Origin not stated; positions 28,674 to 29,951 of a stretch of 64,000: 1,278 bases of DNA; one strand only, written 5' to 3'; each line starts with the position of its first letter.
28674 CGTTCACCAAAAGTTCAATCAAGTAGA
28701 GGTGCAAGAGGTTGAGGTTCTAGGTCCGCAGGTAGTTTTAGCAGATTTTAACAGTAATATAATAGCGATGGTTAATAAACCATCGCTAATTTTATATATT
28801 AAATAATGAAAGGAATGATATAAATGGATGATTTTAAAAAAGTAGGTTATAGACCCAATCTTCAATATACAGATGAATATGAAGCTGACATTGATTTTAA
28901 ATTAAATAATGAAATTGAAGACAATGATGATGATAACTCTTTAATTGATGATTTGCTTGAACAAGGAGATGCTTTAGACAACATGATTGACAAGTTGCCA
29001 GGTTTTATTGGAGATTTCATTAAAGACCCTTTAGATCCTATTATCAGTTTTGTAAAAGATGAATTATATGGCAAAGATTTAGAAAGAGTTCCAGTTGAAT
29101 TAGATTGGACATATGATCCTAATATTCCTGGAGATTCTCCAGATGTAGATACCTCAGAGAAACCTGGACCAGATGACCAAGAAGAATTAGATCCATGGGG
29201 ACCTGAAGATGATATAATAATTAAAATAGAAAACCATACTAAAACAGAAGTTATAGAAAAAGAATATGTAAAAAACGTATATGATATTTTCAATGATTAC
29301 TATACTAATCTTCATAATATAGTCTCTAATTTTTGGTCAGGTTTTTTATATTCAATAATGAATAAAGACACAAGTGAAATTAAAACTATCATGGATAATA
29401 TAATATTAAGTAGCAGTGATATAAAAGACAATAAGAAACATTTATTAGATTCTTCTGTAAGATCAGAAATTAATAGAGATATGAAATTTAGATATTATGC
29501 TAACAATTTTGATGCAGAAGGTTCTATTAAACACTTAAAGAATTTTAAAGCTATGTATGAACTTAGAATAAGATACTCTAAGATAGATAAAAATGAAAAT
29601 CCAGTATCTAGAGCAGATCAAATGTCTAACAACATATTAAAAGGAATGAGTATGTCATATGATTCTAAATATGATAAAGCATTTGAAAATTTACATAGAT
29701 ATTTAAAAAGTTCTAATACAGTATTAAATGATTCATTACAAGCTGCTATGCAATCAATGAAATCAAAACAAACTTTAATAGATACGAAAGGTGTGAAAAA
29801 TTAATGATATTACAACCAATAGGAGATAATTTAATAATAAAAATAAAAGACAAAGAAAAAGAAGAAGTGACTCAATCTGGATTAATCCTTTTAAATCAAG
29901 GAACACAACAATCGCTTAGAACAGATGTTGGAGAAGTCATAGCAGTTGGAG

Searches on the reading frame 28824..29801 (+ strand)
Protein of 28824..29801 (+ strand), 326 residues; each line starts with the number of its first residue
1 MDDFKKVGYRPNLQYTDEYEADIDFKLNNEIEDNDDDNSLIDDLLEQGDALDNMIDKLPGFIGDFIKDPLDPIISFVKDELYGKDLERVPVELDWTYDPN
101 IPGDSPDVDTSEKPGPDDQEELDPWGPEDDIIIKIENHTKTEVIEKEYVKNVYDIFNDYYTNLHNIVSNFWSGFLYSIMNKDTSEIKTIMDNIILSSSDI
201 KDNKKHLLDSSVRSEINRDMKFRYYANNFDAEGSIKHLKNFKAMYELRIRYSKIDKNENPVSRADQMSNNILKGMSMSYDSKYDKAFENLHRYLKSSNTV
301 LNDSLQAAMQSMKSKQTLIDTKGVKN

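Call 28: search_protein_families(library=phrogs, proteins=[window:28824-29801:+], max_evalue=0.1)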
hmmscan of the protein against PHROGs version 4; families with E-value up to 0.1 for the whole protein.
seq(326 aa): 1 family
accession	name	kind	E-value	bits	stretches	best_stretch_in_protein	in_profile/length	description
phrog_1114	-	head and packaging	0.041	14.3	1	249-295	25-71/229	PmgG-like head morphogenesis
